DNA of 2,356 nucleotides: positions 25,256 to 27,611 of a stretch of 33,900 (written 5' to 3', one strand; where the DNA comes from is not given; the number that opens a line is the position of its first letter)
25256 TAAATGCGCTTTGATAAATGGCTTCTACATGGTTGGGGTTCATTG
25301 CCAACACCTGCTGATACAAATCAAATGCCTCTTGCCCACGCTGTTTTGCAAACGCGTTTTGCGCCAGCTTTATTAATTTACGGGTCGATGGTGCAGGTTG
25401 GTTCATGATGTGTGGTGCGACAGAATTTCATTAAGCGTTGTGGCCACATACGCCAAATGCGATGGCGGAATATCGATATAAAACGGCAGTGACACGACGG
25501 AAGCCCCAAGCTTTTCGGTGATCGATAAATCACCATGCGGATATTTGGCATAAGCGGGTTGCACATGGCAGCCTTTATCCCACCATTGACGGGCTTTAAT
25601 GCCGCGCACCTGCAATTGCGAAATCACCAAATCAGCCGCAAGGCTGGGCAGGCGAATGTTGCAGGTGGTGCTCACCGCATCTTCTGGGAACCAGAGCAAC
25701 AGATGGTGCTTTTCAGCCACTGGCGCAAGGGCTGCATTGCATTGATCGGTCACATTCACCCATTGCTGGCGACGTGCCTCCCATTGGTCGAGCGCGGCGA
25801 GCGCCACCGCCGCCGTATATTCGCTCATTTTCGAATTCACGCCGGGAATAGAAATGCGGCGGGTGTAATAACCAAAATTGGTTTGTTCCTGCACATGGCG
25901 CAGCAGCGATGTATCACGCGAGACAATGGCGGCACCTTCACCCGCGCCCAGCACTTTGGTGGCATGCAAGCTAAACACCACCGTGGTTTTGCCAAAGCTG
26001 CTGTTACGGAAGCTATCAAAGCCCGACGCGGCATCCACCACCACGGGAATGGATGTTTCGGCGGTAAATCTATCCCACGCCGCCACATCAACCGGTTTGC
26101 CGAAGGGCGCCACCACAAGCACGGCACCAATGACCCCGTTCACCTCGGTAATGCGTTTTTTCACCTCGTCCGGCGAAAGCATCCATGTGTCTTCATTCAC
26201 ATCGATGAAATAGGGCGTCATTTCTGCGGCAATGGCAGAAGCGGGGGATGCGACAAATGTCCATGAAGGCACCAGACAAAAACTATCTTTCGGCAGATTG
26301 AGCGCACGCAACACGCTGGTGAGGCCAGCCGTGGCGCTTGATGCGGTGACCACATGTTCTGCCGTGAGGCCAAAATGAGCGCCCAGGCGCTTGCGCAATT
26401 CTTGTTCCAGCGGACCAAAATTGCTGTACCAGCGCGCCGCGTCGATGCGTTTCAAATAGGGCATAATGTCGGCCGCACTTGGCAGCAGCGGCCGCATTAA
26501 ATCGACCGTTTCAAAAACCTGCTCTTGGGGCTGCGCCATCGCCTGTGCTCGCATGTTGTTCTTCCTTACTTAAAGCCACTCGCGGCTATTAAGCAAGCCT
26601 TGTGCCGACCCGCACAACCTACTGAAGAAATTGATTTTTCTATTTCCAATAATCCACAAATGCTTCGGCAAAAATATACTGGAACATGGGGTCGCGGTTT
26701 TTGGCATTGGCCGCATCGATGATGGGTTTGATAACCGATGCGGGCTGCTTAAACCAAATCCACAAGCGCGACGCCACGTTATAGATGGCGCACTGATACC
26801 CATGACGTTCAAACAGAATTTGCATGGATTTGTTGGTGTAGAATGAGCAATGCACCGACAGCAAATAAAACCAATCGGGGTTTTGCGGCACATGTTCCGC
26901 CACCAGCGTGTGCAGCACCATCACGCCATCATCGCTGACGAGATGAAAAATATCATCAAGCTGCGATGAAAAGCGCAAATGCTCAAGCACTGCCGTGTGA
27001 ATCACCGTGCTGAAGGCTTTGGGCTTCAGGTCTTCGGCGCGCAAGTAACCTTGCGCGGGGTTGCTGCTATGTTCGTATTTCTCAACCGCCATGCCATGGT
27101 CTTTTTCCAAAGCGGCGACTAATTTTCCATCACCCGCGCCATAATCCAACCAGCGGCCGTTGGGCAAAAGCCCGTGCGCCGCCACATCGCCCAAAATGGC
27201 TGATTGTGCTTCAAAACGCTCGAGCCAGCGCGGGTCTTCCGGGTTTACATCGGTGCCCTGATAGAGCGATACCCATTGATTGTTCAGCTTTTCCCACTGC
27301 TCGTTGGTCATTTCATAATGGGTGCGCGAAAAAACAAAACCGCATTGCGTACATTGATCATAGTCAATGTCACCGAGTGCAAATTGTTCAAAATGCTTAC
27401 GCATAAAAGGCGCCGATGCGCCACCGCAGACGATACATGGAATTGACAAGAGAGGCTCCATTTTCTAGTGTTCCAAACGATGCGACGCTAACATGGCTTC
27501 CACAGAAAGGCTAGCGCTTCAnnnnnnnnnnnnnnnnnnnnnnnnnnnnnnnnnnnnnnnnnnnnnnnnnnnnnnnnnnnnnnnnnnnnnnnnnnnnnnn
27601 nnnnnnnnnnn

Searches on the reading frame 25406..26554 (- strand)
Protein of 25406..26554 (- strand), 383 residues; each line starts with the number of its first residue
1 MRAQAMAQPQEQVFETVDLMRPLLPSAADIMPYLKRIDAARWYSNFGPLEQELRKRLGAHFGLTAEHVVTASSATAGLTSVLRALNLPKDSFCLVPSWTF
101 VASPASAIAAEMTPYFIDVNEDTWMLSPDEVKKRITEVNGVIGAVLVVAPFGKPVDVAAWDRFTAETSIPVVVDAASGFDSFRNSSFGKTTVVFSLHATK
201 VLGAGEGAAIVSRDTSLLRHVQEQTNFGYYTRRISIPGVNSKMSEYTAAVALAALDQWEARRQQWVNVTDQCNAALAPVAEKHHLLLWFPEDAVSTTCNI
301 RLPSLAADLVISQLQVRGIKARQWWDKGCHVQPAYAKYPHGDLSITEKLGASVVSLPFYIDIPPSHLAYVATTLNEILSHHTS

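Call 7: search_protein_families(library=pfam, proteins=[window:25406-26554:-], max_evalue=0.001)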
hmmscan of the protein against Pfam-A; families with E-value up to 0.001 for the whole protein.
window:25406-26554:- (383 aa): 2 families
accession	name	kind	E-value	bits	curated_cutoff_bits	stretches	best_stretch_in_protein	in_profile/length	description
PF01041.23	DegT_DnrJ_EryC1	-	6.8e-55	187.2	19.8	1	29-374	6-359/360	DegT/DnrJ/EryC1/StrS aminotransferase family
PF00155.27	Aminotran_1_2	-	1.3e-06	28.3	19.7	1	34-176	26-187/361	Aminotransferase class I and II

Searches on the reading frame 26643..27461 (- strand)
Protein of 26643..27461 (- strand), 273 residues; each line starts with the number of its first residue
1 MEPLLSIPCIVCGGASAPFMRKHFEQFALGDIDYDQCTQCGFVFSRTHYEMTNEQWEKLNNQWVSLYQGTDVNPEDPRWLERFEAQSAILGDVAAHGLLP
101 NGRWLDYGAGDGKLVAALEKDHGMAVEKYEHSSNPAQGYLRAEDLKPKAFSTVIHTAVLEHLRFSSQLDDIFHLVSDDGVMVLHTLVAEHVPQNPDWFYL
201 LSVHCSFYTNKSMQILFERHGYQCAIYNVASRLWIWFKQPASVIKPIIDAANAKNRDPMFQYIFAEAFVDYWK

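Call 7: search_protein_families(library=pfam, proteins=[window:26643-27461:-], max_evalue=0.001)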
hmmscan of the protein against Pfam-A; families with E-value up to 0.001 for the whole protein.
window:26643-27461:- (273 aa): 1 family
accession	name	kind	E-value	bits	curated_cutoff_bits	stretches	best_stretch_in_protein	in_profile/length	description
PF13489.12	Methyltransf_23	-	1.8e-13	51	27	1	98-224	20-161/164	Methyltransferase domain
